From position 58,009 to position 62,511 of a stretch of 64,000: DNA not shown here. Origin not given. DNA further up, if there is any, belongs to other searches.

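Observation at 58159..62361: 1400-aa FlgE: a hook protein carrying an insertion of roughly 1000 residues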

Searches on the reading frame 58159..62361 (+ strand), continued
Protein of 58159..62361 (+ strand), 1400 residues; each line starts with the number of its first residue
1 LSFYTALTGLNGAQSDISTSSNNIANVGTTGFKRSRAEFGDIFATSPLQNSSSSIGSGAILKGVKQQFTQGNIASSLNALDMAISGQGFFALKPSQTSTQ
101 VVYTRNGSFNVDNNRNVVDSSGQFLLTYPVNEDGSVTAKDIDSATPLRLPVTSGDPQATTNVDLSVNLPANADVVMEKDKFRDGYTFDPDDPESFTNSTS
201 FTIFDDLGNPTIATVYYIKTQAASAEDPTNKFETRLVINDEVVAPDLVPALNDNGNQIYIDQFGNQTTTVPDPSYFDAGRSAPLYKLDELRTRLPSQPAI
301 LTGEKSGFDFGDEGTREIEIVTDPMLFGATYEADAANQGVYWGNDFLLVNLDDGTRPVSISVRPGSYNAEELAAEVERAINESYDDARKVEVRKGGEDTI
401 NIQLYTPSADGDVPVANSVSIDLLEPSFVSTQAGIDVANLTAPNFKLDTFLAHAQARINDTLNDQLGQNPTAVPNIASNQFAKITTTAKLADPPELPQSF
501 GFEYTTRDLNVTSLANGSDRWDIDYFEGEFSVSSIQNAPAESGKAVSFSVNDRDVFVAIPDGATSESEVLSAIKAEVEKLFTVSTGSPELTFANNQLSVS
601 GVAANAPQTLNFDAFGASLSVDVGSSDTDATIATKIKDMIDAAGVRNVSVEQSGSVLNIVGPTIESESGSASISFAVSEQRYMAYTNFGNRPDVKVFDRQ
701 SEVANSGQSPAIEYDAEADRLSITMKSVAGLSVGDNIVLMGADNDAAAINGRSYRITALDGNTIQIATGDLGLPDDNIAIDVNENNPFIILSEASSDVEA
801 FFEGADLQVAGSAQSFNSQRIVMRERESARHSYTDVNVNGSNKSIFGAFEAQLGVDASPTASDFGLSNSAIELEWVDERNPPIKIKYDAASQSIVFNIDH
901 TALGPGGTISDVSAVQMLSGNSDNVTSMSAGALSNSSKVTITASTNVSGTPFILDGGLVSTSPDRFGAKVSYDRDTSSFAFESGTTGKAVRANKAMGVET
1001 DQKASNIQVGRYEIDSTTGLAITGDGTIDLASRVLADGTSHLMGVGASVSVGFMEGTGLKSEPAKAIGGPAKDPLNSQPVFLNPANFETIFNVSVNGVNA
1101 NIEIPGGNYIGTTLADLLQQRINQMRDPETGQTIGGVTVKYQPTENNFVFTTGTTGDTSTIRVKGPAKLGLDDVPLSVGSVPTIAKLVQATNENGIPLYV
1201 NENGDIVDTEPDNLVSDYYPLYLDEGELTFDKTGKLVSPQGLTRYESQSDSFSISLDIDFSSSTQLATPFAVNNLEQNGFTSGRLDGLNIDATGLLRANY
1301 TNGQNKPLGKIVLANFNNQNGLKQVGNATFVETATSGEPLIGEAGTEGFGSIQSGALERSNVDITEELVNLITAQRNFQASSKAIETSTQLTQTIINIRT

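Call 35: predict_structure(alignment_id=A1)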
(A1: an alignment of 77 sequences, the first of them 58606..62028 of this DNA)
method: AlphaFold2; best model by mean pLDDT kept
length: 1141 residues; sequences in the alignment: 77
mean_pLDDT: 69.3   pTM: 0.55
mean pLDDT of the five models: 69.3, 66.8, 65.6, 65.3, 60.9
residues with pLDDT >= 90: 230; 70-90: 442; 50-70: 195; < 50: 274
segments of 3 or more residues with pLDDT < 50: 1-20, 55-61, 96-102, 105-109, 111-148, 183-185, 773-782, 804-816, 836-856, 874-876, 879-892, 895-910, 1033-1049, 1051-1056, 1061-1141
pLDDT, mean of each block of 10 residues (from residue 1): 27 37 50 56 62 47 60 52 60 51 48 43 29 24 39 62 73 61 53 65 57 78 80 59 71 86 85 87 79 75 90 89 87 90 84 92 90 91 90 89 90 90 93 91 94 89 92 94 93 83 91 89 91 90 89 80 90 88 90 85 92 90 86 88 93 83 71 91 79 82 83 85 89 83 76 85 82 40 60 74 43 48 75 51 30 47 53 49 43 46 34 78 78 82 83 85 86 79 76 87 79 85 80 39 45 48 34 27 31 26 27 27 27 28 30
secondary structure, 60 per line:
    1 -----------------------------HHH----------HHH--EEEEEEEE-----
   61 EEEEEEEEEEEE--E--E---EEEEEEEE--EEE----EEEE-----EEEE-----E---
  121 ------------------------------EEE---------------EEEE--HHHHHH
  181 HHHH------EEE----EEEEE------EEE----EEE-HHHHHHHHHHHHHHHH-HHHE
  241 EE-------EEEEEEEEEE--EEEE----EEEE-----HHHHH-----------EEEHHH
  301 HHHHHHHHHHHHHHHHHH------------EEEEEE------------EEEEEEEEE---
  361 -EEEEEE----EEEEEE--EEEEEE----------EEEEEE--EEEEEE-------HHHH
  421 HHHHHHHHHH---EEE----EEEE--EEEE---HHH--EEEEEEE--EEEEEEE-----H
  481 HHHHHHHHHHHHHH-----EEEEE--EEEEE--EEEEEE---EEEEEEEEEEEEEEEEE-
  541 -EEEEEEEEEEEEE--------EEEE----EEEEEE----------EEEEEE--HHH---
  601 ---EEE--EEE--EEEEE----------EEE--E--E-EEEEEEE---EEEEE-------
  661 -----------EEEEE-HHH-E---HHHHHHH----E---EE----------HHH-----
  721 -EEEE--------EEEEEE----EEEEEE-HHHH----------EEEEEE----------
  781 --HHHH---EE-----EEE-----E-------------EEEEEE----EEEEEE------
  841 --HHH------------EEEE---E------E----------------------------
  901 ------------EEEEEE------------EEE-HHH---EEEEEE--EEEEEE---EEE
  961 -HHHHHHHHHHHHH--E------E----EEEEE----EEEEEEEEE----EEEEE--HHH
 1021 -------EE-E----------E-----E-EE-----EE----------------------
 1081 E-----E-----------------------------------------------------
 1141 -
elements in order (helices of 4 or more, strands of 3 or more residues): E48-55 E61-72 E82-89 E92-94 E99-102 E108-111 E151-153 E169-172 H175-184 E191-193 E198-202 E209-211 E216-218 H220-235 E240-242 E250-259 E262-265 E270-273 H279-283 E295-297 H298-318 E331-336 E349-357 E362-367 E372-377 E380-385 E396-401 E404-409 H417-430 E434-436 E441-444 E447-450 E459-465 E468-474 H480-494 E500-504 E507-511 E514-519 E523-539 E542-554 E563-566 E571-576 E587-592 E604-606 E609-611 E614-618 E629-631 E639-645 E649-653 E672-676 H686-692 E722-725 E734-739 E744-749 H751-754 E765-770 H783-786 E797-799 E819-824 E829-834 E858-861 E913-918 E931-933 E941-946 E949-954 E958-960 H962-974 E989-993 E998-1006 E1011-1015

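Call 38: fold_search(model_id=the predicted structure, library=pdb)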
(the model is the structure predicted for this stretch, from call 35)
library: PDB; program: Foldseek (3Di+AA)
matches with E <= 10: 704; with E <= 0.001: 3
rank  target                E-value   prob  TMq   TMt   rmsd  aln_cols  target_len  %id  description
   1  4hiz_B                4.8e-05  0.57  0.07  0.12  35.5       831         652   10  Phage phi92 endosialidase (released 2014-01-15)
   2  4hiz_A                1.0e-04  0.51  0.08  0.12  35.3       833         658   11  Phage phi92 endosialidase (released 2014-01-15)
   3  4hiz_C                2.0e-04  0.38  0.07  0.12  36.1       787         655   10  Phage phi92 endosialidase (released 2014-01-15)
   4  7anm_C                1.5e-03  0.07  0.05  0.07  28.6       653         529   10  Nudaurelia capensis omega virus capsid: virus-like particles expressed in Nicotiana benthamiana (released 2021-08-25)
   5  8aay_D                1.5e-03  0.06  0.05  0.07  27.9       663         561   10  Nudaurelia capensis omega virus maturation intermediate captured at pH5.6 (insect cell expressed VLPs): small class fr (released 2022-12-28)
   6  1ohf_A                4.7e-03  0.04  0.04  0.06  28.4       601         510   11  The refined structure of Nudaurelia capensis omega virus (released 2004-02-26)
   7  8aay_C                1.3e-02  0.05  0.04  0.07  25.6       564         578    9  Nudaurelia capensis omega virus maturation intermediate captured at pH5.6 (insect cell expressed VLPs): small class fr (released 2022-12-28)
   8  8aay_A                1.5e-02  0.04  0.04  0.06  26.6       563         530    9  Nudaurelia capensis omega virus maturation intermediate captured at pH5.6 (insect cell expressed VLPs): small class fr (released 2022-12-28)
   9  7anm_B                1.6e-02  0.03  0.04  0.06  25.2       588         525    9  Nudaurelia capensis omega virus capsid: virus-like particles expressed in Nicotiana benthamiana (released 2021-08-25)
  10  7anm_A                2.0e-02  0.04  0.04  0.08  25.1       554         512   10  Nudaurelia capensis omega virus capsid: virus-like particles expressed in Nicotiana benthamiana (released 2021-08-25)
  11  7zn2_f                2.9e-02  0.03  0.06  0.08  46.7       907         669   10  Tail tip of siphophage T5 : full complex after interaction with its bacterial receptor FhuA (released 2023-02-08)
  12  7pvn_A                3.3e-02  0.96  0.06  0.07  12.2       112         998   16  Crystal Structure of Human UBA6 in Complex with ATP (released 2022-08-31)
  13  8h2i_cR               5.0e-02  0.03  0.04  0.09  25.2       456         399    9  Near-atomic structure of five-fold averaged PBCV-1 capsid (released 2022-11-16)
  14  8tv0_A                5.8e-02  0.03  0.05  0.03  39.0      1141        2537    8  XptA2 wild type (released 2023-09-27)
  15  5tr4_A                6.1e-02  0.47  0.06  0.07  17.9       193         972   11  Structure of Ubiquitin activating enzyme (Uba1) in complex with ubiquitin and TAK-243 (released 2017-11-01)
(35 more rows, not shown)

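Call 50: find_encoding_contigs(protein=P0001, flank=10000, max_places=3)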
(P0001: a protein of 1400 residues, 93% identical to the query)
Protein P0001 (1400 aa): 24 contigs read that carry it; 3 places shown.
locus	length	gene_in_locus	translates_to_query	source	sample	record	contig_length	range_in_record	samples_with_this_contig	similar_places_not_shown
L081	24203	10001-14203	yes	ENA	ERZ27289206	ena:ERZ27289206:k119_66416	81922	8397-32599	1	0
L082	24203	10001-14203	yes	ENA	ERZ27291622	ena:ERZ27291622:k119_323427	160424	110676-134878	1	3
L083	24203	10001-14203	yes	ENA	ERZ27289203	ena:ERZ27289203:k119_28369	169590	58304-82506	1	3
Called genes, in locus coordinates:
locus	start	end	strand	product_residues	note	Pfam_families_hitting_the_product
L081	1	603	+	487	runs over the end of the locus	PF00115:COX1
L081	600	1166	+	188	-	PF02630:SCO1-SenC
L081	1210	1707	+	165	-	PF11638:DnaA_N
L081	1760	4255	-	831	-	PF13426:PAS_9 (weak), PF00512:HisKA, PF02518:HATPase_c, PF00072:Response_reg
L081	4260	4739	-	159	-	-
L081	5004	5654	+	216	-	PF00072:Response_reg, PF00196:GerE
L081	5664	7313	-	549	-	PF02465:FliD_N (weak), PF07195:FliD_C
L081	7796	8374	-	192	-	-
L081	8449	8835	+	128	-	PF00460:Flg_bb_rod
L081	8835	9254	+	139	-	PF06429:Flg_bbr_C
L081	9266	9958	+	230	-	PF03963:FlgD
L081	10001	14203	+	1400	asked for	PF00460:Flg_bb_rod (weak), PF22692:LlgE_F_G_D1, PF07559:FlgE_D2, PF06429:Flg_bbr_C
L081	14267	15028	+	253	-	PF22692:LlgE_F_G_D1, PF06429:Flg_bbr_C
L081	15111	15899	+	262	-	PF00460:Flg_bb_rod, PF22692:LlgE_F_G_D1, PF06429:Flg_bbr_C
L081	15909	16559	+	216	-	PF02107:FlgH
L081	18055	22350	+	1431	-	PF00460:Flg_bb_rod (weak), PF22638:FlgK_D1, PF06429:Flg_bbr_C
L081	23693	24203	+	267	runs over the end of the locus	PF22692:LlgE_F_G_D1 (weak), PF06429:Flg_bbr_C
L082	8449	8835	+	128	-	PF00460:Flg_bb_rod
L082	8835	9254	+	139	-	PF06429:Flg_bbr_C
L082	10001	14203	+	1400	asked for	PF00460:Flg_bb_rod (weak), PF22692:LlgE_F_G_D1, PF07559:FlgE_D2, PF06429:Flg_bbr_C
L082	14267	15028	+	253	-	PF22692:LlgE_F_G_D1, PF06429:Flg_bbr_C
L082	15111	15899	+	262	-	PF00460:Flg_bb_rod, PF22692:LlgE_F_G_D1, PF06429:Flg_bbr_C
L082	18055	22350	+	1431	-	PF00460:Flg_bb_rod (weak), PF22638:FlgK_D1, PF06429:Flg_bbr_C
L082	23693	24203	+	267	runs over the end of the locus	PF22692:LlgE_F_G_D1 (weak), PF06429:Flg_bbr_C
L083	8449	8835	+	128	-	PF00460:Flg_bb_rod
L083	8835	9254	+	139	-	PF06429:Flg_bbr_C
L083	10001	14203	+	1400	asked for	PF00460:Flg_bb_rod (weak), PF22692:LlgE_F_G_D1, PF07559:FlgE_D2, PF06429:Flg_bbr_C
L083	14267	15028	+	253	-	PF22692:LlgE_F_G_D1, PF06429:Flg_bbr_C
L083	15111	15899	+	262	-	PF00460:Flg_bb_rod, PF22692:LlgE_F_G_D1, PF06429:Flg_bbr_C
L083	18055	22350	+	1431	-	PF00460:Flg_bb_rod (weak), PF22638:FlgK_D1, PF06429:Flg_bbr_C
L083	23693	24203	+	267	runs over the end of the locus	PF22692:LlgE_F_G_D1 (weak), PF06429:Flg_bbr_C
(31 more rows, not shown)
